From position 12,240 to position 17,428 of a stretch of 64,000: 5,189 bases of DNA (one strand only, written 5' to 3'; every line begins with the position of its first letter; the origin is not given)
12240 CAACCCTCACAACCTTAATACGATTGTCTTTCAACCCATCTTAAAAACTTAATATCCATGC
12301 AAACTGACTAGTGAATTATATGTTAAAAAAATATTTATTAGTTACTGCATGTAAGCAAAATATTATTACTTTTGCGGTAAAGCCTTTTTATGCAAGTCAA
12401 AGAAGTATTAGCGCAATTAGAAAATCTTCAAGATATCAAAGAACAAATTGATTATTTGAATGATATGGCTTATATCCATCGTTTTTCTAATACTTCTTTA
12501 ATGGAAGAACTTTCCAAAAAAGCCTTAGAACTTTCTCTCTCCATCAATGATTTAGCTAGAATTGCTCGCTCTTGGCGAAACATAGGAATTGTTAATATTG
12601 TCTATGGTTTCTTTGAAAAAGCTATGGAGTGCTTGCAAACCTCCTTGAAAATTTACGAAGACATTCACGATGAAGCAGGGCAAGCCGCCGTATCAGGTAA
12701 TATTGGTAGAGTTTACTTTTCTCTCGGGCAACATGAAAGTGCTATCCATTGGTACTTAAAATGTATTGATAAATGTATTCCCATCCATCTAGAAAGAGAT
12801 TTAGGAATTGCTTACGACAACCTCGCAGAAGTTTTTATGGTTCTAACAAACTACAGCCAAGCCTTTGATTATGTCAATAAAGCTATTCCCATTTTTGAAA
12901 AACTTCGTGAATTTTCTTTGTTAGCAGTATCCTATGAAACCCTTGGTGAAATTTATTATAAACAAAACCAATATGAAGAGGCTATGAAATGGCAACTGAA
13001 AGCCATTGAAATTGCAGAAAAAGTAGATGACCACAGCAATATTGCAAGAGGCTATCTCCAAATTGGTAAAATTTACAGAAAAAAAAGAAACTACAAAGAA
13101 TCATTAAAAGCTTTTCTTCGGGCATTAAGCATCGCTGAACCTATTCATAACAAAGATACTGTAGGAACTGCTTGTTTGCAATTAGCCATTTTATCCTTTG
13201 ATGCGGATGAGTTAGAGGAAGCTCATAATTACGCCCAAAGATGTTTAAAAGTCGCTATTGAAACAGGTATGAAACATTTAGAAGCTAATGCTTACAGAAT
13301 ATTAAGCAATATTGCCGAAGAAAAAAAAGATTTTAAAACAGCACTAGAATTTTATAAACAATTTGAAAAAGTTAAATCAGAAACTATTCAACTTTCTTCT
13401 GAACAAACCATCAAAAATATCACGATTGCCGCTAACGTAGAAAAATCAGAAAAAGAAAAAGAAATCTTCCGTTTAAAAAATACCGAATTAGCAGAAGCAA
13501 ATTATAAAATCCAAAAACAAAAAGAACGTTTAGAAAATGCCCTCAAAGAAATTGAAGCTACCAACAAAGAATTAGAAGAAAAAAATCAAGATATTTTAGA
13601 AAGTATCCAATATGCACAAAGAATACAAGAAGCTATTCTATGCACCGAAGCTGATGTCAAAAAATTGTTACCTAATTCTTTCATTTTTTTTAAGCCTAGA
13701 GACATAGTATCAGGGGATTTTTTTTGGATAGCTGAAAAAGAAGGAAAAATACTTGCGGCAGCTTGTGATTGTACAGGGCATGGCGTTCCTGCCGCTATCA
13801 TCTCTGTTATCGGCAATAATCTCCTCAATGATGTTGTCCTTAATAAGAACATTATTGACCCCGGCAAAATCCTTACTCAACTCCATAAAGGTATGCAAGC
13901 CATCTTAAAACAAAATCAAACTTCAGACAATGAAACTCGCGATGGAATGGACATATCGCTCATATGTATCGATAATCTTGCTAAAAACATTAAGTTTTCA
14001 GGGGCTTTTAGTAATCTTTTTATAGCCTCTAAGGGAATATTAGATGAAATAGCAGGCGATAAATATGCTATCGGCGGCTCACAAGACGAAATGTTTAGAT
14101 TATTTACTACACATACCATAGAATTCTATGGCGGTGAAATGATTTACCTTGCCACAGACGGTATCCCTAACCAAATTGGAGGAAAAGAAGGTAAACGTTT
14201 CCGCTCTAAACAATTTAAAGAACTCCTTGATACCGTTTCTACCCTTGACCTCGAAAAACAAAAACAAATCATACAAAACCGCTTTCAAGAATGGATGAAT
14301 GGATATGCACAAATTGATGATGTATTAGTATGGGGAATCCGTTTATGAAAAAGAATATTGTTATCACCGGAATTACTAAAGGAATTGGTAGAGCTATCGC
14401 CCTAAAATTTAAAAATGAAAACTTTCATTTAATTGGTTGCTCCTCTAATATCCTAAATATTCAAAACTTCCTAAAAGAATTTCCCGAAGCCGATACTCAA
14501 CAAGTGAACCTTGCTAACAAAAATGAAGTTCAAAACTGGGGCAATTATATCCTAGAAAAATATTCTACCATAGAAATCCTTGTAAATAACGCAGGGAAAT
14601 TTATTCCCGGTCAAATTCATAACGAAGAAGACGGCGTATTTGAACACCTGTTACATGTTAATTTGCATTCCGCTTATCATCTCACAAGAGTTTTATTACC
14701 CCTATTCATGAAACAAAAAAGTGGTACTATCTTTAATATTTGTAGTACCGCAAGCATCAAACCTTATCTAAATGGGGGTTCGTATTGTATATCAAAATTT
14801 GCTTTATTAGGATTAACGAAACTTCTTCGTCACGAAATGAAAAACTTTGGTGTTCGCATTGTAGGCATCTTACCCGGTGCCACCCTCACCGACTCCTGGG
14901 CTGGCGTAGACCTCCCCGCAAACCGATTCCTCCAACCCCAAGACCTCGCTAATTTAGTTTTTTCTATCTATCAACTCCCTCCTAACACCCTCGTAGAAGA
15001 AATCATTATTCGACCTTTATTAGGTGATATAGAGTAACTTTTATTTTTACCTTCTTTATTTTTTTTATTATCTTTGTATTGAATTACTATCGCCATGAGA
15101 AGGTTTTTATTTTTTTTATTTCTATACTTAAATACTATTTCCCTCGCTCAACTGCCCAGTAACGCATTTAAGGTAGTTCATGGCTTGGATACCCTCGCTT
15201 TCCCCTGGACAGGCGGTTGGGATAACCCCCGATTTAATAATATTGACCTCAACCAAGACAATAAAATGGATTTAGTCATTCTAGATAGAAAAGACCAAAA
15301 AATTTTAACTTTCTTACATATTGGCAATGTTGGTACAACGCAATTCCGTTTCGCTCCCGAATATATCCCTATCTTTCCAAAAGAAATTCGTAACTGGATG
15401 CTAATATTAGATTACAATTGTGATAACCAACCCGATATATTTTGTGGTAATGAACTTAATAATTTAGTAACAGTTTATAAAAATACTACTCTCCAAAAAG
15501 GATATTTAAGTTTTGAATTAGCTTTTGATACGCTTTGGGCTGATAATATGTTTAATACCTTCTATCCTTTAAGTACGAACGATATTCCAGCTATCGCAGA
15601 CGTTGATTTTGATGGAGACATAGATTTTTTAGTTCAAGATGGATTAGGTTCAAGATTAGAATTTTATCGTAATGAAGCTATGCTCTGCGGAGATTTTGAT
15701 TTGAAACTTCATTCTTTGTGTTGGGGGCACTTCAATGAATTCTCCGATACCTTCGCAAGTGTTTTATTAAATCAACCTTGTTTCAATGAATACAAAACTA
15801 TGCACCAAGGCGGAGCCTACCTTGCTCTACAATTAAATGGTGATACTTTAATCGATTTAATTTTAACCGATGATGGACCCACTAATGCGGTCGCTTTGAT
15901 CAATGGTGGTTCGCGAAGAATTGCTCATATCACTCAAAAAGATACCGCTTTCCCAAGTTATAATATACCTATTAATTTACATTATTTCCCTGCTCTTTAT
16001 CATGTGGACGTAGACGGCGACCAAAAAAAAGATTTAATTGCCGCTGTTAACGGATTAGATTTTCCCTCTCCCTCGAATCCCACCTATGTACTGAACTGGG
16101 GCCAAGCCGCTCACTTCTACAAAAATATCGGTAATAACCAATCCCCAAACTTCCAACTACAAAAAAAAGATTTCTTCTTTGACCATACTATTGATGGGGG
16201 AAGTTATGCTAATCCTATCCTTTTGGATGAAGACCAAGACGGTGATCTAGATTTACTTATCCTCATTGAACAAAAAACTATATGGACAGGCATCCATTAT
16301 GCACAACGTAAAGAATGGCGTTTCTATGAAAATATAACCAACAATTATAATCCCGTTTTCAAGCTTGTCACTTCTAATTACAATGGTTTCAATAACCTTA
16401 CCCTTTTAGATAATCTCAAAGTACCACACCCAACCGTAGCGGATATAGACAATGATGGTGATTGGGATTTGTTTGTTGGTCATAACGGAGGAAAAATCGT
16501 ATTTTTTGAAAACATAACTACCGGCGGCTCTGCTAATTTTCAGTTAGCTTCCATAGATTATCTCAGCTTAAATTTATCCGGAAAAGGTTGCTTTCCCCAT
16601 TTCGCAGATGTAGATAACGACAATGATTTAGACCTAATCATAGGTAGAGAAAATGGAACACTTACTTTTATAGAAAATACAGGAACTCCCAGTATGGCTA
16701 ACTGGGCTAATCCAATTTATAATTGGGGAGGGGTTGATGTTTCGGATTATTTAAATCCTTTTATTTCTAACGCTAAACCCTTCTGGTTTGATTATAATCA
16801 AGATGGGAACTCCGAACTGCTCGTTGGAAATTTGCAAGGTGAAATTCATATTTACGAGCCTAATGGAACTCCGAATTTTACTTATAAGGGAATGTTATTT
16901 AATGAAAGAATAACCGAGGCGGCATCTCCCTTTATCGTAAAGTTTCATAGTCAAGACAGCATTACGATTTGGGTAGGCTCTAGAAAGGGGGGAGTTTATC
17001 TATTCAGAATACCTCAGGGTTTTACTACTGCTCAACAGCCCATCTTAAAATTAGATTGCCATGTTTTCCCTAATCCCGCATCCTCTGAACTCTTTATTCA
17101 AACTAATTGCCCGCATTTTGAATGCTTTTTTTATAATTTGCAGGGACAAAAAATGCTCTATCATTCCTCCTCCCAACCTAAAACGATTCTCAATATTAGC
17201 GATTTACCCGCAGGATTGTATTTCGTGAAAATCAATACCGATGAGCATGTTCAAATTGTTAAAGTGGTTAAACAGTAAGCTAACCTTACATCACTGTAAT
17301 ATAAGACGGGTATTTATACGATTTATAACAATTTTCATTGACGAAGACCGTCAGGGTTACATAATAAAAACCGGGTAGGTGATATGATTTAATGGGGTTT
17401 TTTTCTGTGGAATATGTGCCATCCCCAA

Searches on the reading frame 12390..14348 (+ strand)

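Call 45: search_protein_families(library=pfam, proteins=[window:12390-14348:+], max_evalue=0.00001)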
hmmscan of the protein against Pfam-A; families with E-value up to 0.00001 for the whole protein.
window:12390-14348:+ (652 aa): 13 families
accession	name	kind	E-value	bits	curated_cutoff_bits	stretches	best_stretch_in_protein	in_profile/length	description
PF13424.12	TPR_12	-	4.1e-36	123.5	30.1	2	140-211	4-77/77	Tetratricopeptide repeat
PF07719.23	TPR_2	-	3.4e-25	86.5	27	0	181-210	3-32/34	Tetratricopeptide repeat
PF13374.12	TPR_10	-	3.3e-22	78.2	27.5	1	179-212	2-35/42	Tetratricopeptide repeat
PF13181.12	TPR_8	-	1.6e-17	62.5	25.7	0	181-211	3-33/34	Tetratricopeptide repeat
PF00515.34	TPR_1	-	1.8e-17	62.8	27.8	0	219-249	1-31/34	Tetratricopeptide repeat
PF07228.17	SpoIIE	-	5.8e-14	52.9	25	1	451-650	2-189/192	Stage II sporulation protein E (SpoIIE)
PF17874.7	TPR_MalT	-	4e-12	46.5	45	0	224-324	45-147/336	MalT-like TPR region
PF13414.12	TPR_11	-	1.9e-10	40.7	26.8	0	186-208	1-23/42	TPR repeat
PF13432.12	TPR_16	-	1.7e-08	35.2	32.7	0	264-324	2-56/65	Tetratricopeptide repeat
PF13176.12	TPR_7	-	3e-08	33.5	27.9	0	223-250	3-30/36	Tetratricopeptide repeat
PF23914.1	TPR_CcmH_CycH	-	2.4e-07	31.2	42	0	211-327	42-149/158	Cytochrome c-type biogenesis protein H TPR domain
PF24885.1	TPR_NPHP3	-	2.4e-07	30.9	100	0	142-211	144-215/239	Nephrocystin-3 TPR domain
PF13428.12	TPR_14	-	1.3e-06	28.9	23.5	0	220-248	2-30/44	Tetratricopeptide repeat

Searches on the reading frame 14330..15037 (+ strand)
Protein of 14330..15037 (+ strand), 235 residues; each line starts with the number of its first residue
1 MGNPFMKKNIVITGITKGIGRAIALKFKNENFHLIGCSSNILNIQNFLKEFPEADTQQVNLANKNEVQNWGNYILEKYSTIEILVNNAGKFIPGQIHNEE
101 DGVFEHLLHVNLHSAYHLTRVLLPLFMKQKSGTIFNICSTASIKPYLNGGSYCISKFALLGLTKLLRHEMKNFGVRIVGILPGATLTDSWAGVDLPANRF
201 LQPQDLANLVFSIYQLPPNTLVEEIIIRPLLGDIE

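Call 45: search_protein_families(library=pfam, proteins=[window:14330-15037:+], max_evalue=0.00001)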
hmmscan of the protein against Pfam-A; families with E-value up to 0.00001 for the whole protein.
window:14330-15037:+ (235 aa): 2 families
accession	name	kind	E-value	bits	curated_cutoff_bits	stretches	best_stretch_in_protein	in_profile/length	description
PF00106.31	adh_short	-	1.5e-42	145.7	26.6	1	8-191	1-188/195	short chain dehydrogenase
PF13561.12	adh_short_C2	-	2.3e-27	96.6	27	1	14-194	1-185/236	Enoyl-(Acyl carrier protein) reductase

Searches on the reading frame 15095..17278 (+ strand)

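Call 45: search_protein_families(library=pfam, proteins=[window:15095-17278:+], max_evalue=0.00001)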
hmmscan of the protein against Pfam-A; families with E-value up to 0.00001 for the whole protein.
window:15095-17278:+ (727 aa): 2 families
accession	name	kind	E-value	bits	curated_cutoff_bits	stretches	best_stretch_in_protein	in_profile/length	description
PF13517.12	FG-GAP_3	-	2.2e-22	79.8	26.9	1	450-515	1-60/61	FG-GAP-like repeat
PF18962.6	Por_Secre_tail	-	2.5e-11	44.2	27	1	657-724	1-73/75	Secretion system C-terminal sorting domain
